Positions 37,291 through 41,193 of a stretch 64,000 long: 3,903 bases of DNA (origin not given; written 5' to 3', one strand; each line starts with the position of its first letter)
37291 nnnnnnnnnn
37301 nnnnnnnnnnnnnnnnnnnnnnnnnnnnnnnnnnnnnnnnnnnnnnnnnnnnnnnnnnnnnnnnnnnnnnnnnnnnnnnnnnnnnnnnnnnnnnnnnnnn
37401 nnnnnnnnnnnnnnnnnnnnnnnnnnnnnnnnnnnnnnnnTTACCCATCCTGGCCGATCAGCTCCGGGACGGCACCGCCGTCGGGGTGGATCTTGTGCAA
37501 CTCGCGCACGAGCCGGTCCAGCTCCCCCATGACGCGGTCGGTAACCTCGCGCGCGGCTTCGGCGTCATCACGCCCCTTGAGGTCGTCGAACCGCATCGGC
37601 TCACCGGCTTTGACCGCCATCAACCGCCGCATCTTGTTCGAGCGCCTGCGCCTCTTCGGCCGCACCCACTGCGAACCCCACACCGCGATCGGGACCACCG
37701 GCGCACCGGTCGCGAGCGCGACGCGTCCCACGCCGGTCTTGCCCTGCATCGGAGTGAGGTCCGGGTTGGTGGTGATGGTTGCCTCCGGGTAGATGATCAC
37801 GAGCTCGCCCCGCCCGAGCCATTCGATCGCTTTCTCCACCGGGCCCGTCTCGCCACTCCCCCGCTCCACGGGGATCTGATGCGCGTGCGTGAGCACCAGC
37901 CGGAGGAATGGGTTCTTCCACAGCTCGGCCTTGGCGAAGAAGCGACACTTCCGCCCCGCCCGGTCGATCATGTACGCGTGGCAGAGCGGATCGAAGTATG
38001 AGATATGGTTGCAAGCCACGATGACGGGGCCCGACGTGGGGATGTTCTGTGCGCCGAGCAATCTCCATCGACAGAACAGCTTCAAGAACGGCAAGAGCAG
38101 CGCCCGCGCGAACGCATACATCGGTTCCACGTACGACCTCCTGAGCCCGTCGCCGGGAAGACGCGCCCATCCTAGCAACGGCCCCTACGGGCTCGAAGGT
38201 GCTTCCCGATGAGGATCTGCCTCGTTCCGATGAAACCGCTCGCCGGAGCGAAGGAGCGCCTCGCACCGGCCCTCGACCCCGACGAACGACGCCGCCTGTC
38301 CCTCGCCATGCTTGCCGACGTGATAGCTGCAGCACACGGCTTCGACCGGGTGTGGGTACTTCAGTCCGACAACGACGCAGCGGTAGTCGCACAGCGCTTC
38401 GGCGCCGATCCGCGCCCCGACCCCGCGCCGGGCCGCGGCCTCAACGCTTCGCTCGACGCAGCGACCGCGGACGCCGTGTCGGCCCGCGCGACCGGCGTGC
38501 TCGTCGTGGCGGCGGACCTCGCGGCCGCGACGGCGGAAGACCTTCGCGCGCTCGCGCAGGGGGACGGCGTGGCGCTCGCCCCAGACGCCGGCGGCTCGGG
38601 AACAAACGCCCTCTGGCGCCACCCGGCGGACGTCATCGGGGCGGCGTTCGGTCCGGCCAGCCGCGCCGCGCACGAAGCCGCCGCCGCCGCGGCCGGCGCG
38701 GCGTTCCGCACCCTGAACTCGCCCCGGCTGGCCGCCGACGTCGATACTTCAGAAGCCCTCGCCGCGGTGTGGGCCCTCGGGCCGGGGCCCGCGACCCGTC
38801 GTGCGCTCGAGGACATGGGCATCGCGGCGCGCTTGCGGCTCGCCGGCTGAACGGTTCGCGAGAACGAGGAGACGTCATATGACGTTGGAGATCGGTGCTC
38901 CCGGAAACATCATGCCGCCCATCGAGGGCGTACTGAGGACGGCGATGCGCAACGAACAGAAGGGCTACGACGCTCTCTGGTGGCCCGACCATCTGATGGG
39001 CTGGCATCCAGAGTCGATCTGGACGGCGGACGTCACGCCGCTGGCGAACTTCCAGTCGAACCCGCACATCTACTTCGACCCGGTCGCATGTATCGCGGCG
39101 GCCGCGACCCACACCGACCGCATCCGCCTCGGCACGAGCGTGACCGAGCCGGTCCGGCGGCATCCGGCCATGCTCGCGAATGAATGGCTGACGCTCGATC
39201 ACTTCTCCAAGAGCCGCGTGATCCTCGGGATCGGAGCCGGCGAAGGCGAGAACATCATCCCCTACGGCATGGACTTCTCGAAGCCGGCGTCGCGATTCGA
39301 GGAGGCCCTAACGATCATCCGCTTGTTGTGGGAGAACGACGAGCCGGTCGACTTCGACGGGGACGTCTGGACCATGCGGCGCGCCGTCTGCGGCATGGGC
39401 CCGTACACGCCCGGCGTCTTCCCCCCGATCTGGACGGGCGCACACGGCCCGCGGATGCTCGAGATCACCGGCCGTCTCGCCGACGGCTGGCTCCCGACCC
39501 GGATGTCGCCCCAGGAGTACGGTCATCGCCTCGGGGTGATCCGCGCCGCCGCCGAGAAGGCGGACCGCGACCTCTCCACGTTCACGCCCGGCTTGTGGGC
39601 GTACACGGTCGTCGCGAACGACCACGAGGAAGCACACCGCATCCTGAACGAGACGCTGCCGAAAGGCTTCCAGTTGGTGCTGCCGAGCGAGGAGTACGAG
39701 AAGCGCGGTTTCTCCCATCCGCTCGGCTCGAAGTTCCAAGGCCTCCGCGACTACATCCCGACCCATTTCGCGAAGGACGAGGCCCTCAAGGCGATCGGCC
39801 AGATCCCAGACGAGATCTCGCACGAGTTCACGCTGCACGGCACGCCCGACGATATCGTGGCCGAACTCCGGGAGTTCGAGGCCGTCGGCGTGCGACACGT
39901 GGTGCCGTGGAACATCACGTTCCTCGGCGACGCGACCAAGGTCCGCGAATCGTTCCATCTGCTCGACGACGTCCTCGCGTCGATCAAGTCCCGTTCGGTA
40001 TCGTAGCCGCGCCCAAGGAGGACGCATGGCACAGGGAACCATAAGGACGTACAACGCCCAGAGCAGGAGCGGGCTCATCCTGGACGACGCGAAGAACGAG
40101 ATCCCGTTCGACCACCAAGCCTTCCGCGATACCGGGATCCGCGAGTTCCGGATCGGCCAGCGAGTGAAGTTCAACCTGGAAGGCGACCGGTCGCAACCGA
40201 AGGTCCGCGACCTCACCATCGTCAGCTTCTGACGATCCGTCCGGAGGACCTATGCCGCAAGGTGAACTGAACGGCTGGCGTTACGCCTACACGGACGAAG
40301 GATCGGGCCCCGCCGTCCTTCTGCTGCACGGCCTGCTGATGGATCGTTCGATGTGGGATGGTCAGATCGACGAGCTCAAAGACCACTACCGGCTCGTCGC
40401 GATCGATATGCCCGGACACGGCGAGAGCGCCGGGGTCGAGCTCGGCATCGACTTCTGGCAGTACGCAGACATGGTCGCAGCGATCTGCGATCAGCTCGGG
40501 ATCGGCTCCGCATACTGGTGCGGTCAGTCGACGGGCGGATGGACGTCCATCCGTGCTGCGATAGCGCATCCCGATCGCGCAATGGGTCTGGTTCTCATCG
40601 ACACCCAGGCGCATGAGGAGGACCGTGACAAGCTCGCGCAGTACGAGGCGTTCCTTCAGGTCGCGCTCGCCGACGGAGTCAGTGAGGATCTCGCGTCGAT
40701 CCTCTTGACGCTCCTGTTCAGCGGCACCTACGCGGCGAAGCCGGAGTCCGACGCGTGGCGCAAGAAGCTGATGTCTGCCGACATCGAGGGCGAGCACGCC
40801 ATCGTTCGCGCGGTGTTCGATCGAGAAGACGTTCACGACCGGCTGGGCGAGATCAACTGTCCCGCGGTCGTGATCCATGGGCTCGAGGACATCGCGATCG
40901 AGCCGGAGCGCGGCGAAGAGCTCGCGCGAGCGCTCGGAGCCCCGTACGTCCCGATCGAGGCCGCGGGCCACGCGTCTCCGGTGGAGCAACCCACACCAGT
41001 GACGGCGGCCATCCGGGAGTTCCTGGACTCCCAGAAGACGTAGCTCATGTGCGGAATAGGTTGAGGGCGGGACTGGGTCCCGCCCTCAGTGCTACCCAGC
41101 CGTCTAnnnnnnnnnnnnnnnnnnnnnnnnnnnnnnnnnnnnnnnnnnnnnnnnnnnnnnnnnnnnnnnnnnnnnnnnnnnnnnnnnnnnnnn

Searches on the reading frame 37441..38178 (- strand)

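Call 56: search_protein_families(library=pfam, proteins=[window:37441-38178:-], max_evalue=0.0001)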
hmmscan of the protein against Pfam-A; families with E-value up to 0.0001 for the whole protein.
window:37441-38178:- (245 aa): 1 family
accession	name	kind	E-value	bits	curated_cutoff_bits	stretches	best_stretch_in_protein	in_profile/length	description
PF01553.26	Acyltransferase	-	4.7e-27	94.8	23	1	42-167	6-132/132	Acyltransferase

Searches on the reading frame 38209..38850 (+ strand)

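Call 56: search_protein_families(library=pfam, proteins=[window:38209-38850:+], max_evalue=0.0001)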
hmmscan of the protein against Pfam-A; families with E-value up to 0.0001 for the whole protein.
window:38209-38850:+ (213 aa): 2 families
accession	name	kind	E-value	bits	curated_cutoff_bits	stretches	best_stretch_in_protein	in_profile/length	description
PF01983.22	CofC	-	4.2e-17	62.5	22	1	4-206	3-201/217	Guanylyl transferase CofC like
PF12804.13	NTP_transf_3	-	1.2e-07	32.5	27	1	36-137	28-134/160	MobA-like NTP transferase domain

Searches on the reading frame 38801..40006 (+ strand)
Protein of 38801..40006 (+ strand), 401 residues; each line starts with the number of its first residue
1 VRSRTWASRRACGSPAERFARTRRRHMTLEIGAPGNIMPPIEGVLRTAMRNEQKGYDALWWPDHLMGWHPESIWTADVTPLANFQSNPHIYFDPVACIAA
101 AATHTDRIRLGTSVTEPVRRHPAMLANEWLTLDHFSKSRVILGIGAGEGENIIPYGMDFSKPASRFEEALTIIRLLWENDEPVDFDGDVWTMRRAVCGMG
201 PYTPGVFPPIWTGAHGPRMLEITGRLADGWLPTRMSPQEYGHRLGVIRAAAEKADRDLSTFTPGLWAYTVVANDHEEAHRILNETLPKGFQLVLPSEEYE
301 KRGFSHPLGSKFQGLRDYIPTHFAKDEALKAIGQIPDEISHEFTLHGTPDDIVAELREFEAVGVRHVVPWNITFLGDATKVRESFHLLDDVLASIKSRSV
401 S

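Call 56: search_protein_families(library=pfam, proteins=[window:38801-40006:+], max_evalue=0.0001)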
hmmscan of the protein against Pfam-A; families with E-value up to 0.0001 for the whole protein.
window:38801-40006:+ (401 aa): 1 family
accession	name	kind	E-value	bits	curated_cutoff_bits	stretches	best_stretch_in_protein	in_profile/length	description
PF00296.26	Bac_luciferase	-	2.1e-63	215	27.9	1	35-366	19-314/314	Luciferase-like monooxygenase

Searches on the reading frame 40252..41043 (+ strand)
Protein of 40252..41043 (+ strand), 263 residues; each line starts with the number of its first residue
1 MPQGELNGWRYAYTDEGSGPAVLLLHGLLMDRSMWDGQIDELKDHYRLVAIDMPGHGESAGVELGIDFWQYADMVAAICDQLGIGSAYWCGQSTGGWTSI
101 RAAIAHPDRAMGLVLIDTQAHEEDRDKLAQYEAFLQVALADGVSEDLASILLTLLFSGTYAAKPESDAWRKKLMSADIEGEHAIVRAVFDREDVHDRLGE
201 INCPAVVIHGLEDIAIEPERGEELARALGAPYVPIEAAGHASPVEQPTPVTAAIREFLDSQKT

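Call 56: search_protein_families(library=pfam, proteins=[window:40252-41043:+], max_evalue=0.0001)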
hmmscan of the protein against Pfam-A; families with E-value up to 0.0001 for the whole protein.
window:40252-41043:+ (263 aa): 4 families
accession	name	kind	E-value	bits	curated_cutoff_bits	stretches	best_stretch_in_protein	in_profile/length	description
PF00561.26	Abhydrolase_1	-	1.1e-23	84.6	25.8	1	20-245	1-243/245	alpha/beta hydrolase fold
PF12697.13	Abhydrolase_6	-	8.3e-16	59.7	26.3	1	22-252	1-216/217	Alpha/beta hydrolase family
PF03096.20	Ndr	-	3.2e-13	49.5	23.3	1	38-258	48-276/283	Ndr family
PF12146.15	Hydrolase_4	-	1.7e-12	47.6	27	1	21-230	6-219/239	Serine aminopeptidase, S33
